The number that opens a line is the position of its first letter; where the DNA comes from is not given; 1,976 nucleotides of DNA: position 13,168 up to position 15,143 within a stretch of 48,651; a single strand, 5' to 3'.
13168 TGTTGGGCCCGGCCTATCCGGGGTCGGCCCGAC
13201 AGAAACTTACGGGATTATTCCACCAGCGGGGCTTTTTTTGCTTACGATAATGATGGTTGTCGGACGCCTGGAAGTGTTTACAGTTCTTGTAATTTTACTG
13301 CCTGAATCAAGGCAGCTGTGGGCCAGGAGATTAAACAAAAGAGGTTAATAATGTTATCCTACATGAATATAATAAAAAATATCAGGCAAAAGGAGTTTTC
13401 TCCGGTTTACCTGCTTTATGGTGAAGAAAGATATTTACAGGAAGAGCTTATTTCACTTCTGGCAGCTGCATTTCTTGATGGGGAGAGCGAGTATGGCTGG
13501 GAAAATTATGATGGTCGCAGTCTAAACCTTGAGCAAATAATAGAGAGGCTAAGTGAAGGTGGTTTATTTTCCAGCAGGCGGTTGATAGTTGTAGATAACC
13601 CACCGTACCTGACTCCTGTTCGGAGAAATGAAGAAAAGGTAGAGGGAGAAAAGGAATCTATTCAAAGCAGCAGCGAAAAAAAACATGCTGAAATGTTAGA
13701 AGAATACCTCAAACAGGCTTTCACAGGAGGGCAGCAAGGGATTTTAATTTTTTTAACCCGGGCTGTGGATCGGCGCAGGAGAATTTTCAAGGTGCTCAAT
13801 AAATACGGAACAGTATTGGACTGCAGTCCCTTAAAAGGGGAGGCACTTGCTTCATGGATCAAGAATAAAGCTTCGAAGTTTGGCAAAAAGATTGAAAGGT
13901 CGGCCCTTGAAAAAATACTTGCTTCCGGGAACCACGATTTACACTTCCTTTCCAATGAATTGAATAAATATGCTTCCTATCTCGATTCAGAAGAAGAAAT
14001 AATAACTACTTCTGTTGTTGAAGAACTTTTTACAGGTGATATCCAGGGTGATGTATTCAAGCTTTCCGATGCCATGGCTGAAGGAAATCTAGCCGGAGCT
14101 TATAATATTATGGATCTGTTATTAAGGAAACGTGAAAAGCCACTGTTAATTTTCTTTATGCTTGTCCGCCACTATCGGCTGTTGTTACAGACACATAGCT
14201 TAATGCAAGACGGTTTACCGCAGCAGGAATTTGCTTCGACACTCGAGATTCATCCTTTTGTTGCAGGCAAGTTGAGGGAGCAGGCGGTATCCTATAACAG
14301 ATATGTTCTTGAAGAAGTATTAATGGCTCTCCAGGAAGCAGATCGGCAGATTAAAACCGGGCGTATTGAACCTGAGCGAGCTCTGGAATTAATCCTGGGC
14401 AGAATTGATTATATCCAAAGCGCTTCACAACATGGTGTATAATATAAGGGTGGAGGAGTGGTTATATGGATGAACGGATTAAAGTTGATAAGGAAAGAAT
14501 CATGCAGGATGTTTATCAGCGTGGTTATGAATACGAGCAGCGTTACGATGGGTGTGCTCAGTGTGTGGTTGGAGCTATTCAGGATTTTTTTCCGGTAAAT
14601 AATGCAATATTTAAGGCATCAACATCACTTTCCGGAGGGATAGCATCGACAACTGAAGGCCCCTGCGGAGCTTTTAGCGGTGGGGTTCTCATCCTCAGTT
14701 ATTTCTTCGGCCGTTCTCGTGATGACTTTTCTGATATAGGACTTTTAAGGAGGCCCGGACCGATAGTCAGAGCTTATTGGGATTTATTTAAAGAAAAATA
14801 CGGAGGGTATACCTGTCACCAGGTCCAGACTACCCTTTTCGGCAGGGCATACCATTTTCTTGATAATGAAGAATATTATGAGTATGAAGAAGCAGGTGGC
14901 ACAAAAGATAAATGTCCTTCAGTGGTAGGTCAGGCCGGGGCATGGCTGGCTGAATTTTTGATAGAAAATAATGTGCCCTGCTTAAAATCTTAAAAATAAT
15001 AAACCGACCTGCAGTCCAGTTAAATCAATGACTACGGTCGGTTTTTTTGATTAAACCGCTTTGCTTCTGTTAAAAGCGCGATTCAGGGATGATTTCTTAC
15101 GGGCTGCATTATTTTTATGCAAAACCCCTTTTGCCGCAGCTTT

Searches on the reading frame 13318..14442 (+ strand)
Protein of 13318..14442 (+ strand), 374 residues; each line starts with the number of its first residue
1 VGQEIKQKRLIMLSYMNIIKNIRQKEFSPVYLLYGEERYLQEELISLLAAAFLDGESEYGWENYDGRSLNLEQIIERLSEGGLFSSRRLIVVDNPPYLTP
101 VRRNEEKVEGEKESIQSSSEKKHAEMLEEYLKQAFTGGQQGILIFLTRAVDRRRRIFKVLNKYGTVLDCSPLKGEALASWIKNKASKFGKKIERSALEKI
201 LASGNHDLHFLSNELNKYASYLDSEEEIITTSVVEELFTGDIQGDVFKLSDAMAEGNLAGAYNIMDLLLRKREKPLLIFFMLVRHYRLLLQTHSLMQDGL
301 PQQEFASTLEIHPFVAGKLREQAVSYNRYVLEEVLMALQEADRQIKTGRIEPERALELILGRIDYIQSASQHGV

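Call 10: search_protein_families(library=pfam, proteins=[window:13318-14442:+])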
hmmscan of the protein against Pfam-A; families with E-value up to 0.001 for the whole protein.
window:13318-14442:+ (374 aa): 2 families
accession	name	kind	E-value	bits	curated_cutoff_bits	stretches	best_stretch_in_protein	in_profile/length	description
PF21694.2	DNA_pol3_delta_C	-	6.6e-31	107.3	27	1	245-361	3-119/121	DNA polymerase III delta subunit, C-terminal domain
PF06144.19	DNA_pol3_delta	-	1e-11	45.4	21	1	31-169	1-123/124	DNA polymerase III, delta subunit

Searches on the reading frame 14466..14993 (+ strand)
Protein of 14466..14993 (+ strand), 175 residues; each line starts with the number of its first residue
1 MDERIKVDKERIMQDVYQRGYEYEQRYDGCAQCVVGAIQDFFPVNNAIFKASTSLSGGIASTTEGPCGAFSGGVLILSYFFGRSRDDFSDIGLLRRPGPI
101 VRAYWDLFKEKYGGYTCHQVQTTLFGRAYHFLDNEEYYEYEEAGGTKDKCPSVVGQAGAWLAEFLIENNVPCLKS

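Call 10: search_protein_families(library=pfam, proteins=[window:14466-14993:+])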
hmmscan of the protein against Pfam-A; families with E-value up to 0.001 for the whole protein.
window:14466-14993:+ (175 aa): 1 family
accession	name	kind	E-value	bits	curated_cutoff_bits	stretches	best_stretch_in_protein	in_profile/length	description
PF09719.15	C_GCAxxG_C_C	-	5.4e-19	68.9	27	1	30-163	3-117/118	Putative redox-active protein (C_GCAxxG_C_C)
